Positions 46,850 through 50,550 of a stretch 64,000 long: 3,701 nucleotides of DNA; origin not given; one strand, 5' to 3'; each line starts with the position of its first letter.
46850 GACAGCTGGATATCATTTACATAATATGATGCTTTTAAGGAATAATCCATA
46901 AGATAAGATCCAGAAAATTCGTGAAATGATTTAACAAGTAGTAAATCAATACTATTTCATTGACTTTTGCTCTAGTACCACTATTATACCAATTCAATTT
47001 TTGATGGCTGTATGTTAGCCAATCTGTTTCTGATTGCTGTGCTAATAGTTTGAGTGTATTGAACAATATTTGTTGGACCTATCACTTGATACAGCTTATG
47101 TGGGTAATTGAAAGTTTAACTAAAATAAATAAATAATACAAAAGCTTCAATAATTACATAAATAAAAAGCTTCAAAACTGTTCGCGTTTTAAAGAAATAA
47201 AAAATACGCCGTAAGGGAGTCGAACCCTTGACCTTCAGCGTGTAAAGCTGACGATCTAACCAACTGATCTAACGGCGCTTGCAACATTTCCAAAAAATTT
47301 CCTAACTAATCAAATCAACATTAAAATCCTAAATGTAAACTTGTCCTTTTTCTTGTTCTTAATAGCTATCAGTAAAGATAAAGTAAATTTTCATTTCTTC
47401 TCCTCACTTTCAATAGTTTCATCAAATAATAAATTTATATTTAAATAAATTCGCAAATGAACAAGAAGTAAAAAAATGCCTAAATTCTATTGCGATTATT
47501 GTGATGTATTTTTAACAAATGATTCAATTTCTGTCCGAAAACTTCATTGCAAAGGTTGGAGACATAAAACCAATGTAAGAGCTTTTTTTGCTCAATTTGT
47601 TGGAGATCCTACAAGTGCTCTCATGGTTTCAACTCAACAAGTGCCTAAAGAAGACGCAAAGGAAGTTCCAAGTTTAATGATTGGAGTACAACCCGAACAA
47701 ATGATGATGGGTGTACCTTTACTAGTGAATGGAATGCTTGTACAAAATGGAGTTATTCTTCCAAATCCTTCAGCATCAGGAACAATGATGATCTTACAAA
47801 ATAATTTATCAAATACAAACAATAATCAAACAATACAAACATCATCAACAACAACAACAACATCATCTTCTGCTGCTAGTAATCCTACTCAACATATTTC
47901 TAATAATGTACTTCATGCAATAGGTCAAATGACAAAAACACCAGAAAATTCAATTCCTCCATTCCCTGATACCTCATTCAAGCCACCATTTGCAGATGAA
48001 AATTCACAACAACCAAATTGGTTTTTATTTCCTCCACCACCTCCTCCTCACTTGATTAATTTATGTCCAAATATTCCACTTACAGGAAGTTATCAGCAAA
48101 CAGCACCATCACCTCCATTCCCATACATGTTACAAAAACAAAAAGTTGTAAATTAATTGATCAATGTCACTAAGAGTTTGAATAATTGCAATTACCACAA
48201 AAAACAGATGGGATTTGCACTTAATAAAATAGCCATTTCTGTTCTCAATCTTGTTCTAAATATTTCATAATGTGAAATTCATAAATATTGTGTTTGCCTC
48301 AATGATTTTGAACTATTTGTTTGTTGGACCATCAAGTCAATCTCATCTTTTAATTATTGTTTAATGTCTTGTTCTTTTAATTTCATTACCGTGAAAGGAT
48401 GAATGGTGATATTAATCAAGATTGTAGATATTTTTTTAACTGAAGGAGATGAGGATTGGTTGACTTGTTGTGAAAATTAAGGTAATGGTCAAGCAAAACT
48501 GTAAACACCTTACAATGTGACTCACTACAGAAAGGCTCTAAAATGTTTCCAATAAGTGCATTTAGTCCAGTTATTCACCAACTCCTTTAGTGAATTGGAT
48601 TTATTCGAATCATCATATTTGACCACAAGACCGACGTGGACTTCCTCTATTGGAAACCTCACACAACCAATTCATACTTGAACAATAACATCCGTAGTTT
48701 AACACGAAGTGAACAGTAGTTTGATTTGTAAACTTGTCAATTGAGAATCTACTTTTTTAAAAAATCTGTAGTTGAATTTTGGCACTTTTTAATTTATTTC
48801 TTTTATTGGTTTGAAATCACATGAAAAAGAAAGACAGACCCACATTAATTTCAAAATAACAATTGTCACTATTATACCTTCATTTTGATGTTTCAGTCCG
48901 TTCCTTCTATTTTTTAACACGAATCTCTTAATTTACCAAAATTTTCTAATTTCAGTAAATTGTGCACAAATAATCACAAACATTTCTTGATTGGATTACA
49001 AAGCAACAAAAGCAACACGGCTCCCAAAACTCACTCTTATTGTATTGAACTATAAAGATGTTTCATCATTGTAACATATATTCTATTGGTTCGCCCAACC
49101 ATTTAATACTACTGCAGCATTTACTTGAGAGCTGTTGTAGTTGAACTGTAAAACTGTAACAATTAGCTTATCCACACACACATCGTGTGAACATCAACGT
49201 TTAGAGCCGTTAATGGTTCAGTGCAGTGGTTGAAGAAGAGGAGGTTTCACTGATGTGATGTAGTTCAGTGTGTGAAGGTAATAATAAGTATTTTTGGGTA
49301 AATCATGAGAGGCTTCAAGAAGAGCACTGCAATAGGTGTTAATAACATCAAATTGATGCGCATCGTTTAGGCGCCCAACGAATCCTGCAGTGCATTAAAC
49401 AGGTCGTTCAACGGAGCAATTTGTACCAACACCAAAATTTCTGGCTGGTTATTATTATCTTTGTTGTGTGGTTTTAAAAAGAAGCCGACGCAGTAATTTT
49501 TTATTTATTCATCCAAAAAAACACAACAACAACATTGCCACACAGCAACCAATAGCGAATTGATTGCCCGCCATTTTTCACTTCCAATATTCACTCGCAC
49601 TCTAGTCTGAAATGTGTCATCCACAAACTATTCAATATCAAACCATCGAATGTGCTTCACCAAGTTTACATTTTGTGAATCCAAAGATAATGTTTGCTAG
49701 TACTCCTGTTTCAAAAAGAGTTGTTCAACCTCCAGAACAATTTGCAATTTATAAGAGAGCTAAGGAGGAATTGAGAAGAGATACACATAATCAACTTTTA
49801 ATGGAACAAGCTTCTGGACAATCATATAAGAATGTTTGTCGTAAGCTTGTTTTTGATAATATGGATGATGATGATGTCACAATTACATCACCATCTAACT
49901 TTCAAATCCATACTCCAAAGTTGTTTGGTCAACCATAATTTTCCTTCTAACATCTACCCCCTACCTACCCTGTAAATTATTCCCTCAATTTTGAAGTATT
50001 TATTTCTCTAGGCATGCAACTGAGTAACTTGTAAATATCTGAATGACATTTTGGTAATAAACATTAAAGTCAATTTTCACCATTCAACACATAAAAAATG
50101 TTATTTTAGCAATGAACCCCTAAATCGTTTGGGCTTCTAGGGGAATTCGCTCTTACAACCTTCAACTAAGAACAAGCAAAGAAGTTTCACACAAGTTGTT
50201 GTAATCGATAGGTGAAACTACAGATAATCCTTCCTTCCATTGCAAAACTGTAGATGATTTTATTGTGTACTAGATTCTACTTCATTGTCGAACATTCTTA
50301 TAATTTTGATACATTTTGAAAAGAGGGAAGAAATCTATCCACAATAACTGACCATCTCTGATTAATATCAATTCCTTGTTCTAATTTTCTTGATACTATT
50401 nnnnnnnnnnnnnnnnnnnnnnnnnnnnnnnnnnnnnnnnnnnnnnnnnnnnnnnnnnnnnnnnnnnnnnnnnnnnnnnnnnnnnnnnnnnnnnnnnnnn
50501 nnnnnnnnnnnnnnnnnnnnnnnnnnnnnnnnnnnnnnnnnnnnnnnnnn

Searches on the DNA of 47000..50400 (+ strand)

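Call 8: search_rna_families(source=window, start=47000, end=50400, threshold=evalue, max_evalue=10, show_alignments=3)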
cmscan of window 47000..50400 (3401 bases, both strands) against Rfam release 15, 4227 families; matches with E-value up to 10: 9.
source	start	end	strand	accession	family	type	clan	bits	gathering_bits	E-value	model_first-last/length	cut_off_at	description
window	47205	47278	-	RF00005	tRNA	Gene; tRNA;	CL00001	69.9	29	1.8e-14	1-71/71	no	tRNA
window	48230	48315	-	RF00351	snoR20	Gene; snRNA; snoRNA; CD-box;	-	22.2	43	9.5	1-90/90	no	Small nucleolar RNA R20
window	50161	50264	+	RF00616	LhrC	Gene; sRNA;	CL00114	20.2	110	9.7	1-111/111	no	Listeria LhrC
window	48143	48194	+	RF03897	mir-4077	Gene; miRNA;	-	19.6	83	5.8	1-56/56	no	mir-4077 microRNA precursor family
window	47179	47272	-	RF00233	Tymo_tRNA-like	Cis-reg;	-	18.7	40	0.96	1-84/84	no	Tymovirus/Pomovirus/Furovirus tRNA-like 3' UTR element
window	48391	48447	+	RF00592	SNORD78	Gene; snRNA; snoRNA; CD-box;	CL00051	18.2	38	8.1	1-65/65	no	Small nucleolar RNA SNORD78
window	49864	49895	-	RF01059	mir-598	Gene; miRNA;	-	16.6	69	9.5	1-80/80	no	mir-598 microRNA precursor family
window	49491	49535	-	RF02060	STnc410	Gene; sRNA;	-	16.3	50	2.6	1-158/158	no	Enterobacterial sRNA STnc410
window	48089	48157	-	RF00572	SNORD66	Gene; snRNA; snoRNA; CD-box;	-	15.7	32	8.2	1-76/76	no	Small nucleolar RNA SNORD66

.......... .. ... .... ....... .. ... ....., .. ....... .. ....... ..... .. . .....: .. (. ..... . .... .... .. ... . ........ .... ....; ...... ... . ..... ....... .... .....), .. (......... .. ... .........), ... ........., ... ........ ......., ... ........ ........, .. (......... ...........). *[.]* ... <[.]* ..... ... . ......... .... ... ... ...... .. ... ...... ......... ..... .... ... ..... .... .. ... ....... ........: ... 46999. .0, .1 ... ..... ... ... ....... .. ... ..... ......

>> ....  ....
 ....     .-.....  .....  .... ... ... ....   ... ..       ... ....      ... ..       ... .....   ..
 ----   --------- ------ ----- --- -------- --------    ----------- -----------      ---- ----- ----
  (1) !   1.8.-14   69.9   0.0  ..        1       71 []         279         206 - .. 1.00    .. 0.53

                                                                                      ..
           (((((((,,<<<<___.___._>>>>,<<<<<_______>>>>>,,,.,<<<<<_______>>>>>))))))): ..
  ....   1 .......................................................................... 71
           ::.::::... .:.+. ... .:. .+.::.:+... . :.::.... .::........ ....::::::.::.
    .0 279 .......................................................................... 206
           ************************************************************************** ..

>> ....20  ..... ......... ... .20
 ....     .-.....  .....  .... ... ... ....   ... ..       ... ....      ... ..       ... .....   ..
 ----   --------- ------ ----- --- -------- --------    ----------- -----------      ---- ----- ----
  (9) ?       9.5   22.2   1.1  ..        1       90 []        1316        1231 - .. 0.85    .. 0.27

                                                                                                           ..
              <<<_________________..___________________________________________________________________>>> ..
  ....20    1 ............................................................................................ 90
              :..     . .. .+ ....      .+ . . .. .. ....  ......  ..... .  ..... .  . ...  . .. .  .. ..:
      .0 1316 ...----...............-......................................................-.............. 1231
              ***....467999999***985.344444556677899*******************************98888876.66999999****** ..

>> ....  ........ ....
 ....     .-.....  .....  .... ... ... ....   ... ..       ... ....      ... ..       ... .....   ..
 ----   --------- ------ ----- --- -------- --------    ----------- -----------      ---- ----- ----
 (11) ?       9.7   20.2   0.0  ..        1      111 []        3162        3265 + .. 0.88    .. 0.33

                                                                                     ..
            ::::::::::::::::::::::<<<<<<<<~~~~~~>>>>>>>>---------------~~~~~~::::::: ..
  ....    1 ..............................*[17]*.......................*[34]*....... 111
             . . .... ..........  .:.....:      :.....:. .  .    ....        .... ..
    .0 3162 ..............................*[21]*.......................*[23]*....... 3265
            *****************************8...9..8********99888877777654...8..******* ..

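Call 37: search_rna_families(sources=[L005, L007, L008], threshold=gathering)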
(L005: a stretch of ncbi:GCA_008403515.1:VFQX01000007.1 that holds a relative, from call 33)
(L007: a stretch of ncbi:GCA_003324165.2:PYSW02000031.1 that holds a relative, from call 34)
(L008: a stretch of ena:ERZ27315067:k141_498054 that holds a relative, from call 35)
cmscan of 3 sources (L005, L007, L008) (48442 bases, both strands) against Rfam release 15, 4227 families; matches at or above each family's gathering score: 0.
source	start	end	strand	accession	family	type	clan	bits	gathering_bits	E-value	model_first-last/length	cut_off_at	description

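Call 74: build_rna_model(alignment_id=A2)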
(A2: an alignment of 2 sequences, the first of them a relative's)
Model R1 built from alignment A2 (2 sequences, 138 columns); structure: RNAalifold consensus.
model positions 138; base pairs 28; branch points 0; effective number of sequences 1.15; information 0.59 bits per position. Calibrated on 0.2 Mb of random sequence (short: E-values are rough).
structure used (alignment columns):
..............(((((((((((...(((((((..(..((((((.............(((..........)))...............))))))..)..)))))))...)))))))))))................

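Call 75: search_with_rna_model(model_id=R1, sources=[window, L008, L003], max_evalue=10)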
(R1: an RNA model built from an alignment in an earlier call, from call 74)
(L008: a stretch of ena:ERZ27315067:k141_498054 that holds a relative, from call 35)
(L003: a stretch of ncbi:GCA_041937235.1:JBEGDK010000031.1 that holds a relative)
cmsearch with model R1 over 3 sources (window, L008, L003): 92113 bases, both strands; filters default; matches with E-value up to 10: 1.
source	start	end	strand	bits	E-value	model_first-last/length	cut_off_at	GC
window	48215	48254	-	8.4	6.6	1-138/138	no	0.3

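Call 76: search_with_rna_model(model_id=R1, source=window, start=47900, end=49800, filters=off, max_evalue=10)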
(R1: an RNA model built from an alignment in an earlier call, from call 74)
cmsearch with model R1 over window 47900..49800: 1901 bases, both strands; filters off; matches with E-value up to 10: 15.
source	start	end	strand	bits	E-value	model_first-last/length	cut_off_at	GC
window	48215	48254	-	8.3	0.14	1-138/138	no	0.3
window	48132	48179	+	5.7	0.81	1-138/138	no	0.23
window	48676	48700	+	5.5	0.9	1-138/138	no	0.32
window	48822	48875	-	5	1.3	1-138/138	no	0.26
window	48587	48621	-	4.6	1.7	56-90/138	no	0.26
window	48819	48868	+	4.4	1.9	1-138/138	no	0.28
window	49001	49040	-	3.6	3.3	1-138/138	no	0.43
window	48409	48430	+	3.1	4.4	1-138/138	no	0.18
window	48964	48992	+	3.1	4.5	1-138/138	no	0.28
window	48189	48231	+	3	4.7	48-90/138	no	0.28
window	49047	49081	-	2.9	5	1-138/138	no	0.23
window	49446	49506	-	2.6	6.4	1-138/138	no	0.28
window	48344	48372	-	2.5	6.8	1-138/138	no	0.21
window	48603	48624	+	2.2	8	1-138/138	no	0.32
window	48739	48777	+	2.2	8.2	1-138/138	no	0.21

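Call 82: search_rna_families(source=L005, start=10900, end=13100, threshold=evalue, max_evalue=1)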
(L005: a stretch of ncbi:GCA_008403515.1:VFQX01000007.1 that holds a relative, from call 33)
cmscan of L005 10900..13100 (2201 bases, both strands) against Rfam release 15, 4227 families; matches with E-value up to 1: 2.
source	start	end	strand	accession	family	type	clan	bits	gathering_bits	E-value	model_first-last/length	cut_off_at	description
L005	11527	11638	-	RF04148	MIR844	Gene; miRNA;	-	24.4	70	0.036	1-114/114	no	MIR844 microRNA precursor family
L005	12541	12641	+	RF01202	sn2991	Gene; snRNA; snoRNA; CD-box;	-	21.4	60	0.94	1-98/98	no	Small nucleolar RNA sn2991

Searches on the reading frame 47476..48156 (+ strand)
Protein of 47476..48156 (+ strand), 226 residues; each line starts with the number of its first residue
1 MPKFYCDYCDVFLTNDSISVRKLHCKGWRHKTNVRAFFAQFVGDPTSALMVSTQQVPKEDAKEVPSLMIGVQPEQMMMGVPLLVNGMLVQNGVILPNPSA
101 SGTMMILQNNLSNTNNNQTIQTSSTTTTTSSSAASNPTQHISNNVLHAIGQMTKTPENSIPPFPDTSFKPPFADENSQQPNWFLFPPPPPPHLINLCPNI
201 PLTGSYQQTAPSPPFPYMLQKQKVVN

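Call 13: find_encoding_contigs(protein=window:47476-48156:+, flank=10000, max_places=6)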
Protein window:47476-48156:+ (226 aa): no gene with exactly this product is on record in the collection.

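Call 32: find_homologous_proteins(query=window:47476-48156:+, max_evalue=1e-10)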
Query window:47476-48156:+ (226 aa): 6 proteins with E <= 1e-10 among 124 candidates.
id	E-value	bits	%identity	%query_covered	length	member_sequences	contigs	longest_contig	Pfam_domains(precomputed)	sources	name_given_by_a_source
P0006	1.3e-146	504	100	100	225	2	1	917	PF06220.19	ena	-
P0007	1.0e-49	187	40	97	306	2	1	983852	PF06220.19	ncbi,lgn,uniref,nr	ncbi:hypothetical protein FDP41_011122 [Naegleria fowleri]|uniref:Matrin-type domain-containing prot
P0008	1.5e-49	187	49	98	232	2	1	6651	PF06220.19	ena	-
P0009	9.9e-47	177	44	98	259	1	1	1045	PF06220.19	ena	-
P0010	3.3e-40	156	93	24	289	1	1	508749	PF06220.19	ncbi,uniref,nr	ncbi:hypothetical protein C9374_007854 [Naegleria lovaniensis]|uniref:Matrin-type domain-containing 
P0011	7.6e-24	103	82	22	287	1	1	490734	PF06220.19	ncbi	ncbi:hypothetical protein ABK040_005246 [Willaertia magna]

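Call 33: find_encoding_contigs(protein=P0007, flank=10000, max_places=2)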
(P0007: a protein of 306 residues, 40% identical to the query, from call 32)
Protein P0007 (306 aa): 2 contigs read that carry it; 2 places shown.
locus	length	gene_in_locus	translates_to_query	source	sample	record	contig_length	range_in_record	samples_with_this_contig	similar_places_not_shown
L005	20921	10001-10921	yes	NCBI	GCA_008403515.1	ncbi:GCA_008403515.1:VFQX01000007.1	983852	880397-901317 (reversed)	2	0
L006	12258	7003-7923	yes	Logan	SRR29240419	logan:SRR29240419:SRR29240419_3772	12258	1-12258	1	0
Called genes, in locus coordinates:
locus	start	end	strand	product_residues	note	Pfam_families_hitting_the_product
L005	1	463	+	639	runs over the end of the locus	PF00152:tRNA-synt_2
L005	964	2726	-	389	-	PF21032:PROPPIN, PF25174:Beta-prop_THOC3, PF23414:Beta-prop_EML_2, PF25173:Beta-prop_WDR3_1st, PF23381:Beta-prop_IFT122_1st, PF24814:WD40_Prp19, PF24817:WD40_WDHD1_1st, PF21034:BCAS3_WD40, +16 more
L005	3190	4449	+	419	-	-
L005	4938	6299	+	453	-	PF00622:SPRY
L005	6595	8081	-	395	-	PF00415:RCC1 (faint), PF13540:RCC1_2 (faint), PF25390:WD40_RLD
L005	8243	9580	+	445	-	PF10340:Say1_Mug180 (weak), PF20434:BD-FAE, PF07859:Abhydrolase_3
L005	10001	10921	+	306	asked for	PF06220:zf-U1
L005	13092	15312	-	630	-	PF26157:SGL_GH162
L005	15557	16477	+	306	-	-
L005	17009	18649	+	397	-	-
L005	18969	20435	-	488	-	PF10021:PARG_cat_microb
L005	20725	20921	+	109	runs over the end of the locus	-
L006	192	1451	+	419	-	-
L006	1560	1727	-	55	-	-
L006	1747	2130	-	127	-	-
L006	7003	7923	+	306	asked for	PF06220:zf-U1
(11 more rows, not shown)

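Call 34: find_encoding_contigs(protein=P0010, flank=10000, max_places=2)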
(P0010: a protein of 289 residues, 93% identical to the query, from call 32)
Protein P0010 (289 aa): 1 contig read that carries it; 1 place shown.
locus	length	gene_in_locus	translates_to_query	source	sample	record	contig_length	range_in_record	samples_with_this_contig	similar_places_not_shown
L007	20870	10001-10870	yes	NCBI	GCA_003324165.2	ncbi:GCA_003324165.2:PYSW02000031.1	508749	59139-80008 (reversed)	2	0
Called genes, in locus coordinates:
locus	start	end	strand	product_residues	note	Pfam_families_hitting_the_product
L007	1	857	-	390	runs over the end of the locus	PF21032:PROPPIN, PF25174:Beta-prop_THOC3, PF23414:Beta-prop_EML_2, PF25173:Beta-prop_WDR3_1st, PF23381:Beta-prop_IFT122_1st, PF24817:WD40_WDHD1_1st, PF25175:Beta-prop_WDR5, PF21034:BCAS3_WD40, +15 more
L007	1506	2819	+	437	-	PF00622:SPRY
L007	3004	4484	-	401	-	PF00415:RCC1 (faint), PF25390:WD40_RLD, PF13540:RCC1_2 (weak), PF25390:WD40_RLD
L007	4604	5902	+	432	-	PF10340:Say1_Mug180 (weak), PF20434:BD-FAE, PF07859:Abhydrolase_3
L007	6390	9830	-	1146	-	-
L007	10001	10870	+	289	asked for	PF06220:zf-U1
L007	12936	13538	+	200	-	-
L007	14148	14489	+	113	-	-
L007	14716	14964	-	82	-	-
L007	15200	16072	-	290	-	PF10021:PARG_cat_microb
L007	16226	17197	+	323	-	PF13359:DDE_Tnp_4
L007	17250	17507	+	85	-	-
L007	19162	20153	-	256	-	PF23598:LRR_14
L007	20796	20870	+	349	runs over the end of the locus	PF05739:SNARE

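Call 35: find_encoding_contigs(protein=P0008, flank=10000, max_places=2)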
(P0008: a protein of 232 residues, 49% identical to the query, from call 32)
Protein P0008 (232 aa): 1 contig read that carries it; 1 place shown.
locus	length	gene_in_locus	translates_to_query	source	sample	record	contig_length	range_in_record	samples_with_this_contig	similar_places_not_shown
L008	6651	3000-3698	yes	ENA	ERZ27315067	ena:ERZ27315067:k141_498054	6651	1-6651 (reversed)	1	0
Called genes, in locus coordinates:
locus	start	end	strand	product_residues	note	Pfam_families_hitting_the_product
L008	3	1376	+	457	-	?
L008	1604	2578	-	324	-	PF01436:NHL (faint), PF25021:TEN_NHL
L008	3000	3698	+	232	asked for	PF06220:zf-U1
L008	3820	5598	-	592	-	PF14630:ORC5_C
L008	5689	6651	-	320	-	?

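Call 47: list_cluster_members(proteins=[window:47476-48153:+, window:49612-49935:+, window:49268-49363:-, window:45820-46515:-])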
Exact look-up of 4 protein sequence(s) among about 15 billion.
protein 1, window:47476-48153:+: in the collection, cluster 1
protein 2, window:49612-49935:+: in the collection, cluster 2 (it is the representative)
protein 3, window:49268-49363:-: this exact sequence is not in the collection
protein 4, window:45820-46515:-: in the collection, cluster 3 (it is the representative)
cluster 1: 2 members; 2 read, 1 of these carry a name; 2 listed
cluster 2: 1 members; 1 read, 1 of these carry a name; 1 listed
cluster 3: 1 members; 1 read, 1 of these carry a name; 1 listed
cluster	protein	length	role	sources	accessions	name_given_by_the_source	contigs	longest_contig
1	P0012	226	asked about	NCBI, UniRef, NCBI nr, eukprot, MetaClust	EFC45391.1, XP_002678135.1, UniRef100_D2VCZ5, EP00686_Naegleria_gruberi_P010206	predicted protein [Naegleria gruberi] | Predicted protein n=1 Tax=Naegleria gruberi TaxID=5762 RepID=D2VCZ5_NAEGR | uncharacterized protein NAEGRDRAFT_66742 [Naegleria gruberi]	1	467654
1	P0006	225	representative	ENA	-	-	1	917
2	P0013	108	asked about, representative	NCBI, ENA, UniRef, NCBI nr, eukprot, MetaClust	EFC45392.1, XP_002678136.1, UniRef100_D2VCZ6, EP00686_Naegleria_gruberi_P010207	predicted protein [Naegleria gruberi] | Predicted protein n=1 Tax=Naegleria gruberi TaxID=5762 RepID=D2VCZ6_NAEGR | uncharacterized protein NAEGRDRAFT_79477 [Naegleria gruberi]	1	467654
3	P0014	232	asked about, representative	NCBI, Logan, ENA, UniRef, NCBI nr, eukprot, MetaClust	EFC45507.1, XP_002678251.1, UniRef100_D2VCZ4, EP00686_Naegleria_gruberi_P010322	predicted protein [Naegleria gruberi] | Predicted protein n=1 Tax=Naegleria gruberi TaxID=5762 RepID=D2VCZ4_NAEGR | uncharacterized protein NAEGRDRAFT_66741 [Naegleria gruberi]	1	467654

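Call 64: find_encoding_contigs(protein=P0006, flank=5000, max_places=4)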
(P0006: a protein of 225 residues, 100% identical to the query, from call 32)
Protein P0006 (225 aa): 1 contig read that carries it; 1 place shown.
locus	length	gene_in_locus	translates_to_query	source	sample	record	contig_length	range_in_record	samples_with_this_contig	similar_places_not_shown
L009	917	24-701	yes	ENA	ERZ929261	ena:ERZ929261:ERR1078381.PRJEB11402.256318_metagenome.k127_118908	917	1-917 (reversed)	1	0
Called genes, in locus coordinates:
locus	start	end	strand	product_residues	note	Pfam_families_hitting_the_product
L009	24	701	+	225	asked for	PF06220:zf-U1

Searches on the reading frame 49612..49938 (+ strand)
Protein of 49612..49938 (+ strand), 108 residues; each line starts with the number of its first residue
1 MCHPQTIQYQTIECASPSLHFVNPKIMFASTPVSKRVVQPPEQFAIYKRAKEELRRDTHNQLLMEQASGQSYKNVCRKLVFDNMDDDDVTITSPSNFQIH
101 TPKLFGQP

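Call 15: find_encoding_contigs(protein=window:49612-49938:+, flank=10000, max_places=6)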
Protein window:49612-49938:+ (108 aa): 1 contig read that carries it; 1 place shown.
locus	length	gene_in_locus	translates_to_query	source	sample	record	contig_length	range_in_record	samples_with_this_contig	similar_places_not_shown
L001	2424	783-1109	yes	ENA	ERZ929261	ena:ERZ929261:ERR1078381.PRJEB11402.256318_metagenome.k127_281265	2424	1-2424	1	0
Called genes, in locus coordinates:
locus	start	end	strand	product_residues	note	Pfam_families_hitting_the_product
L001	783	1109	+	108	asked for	-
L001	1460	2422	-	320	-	?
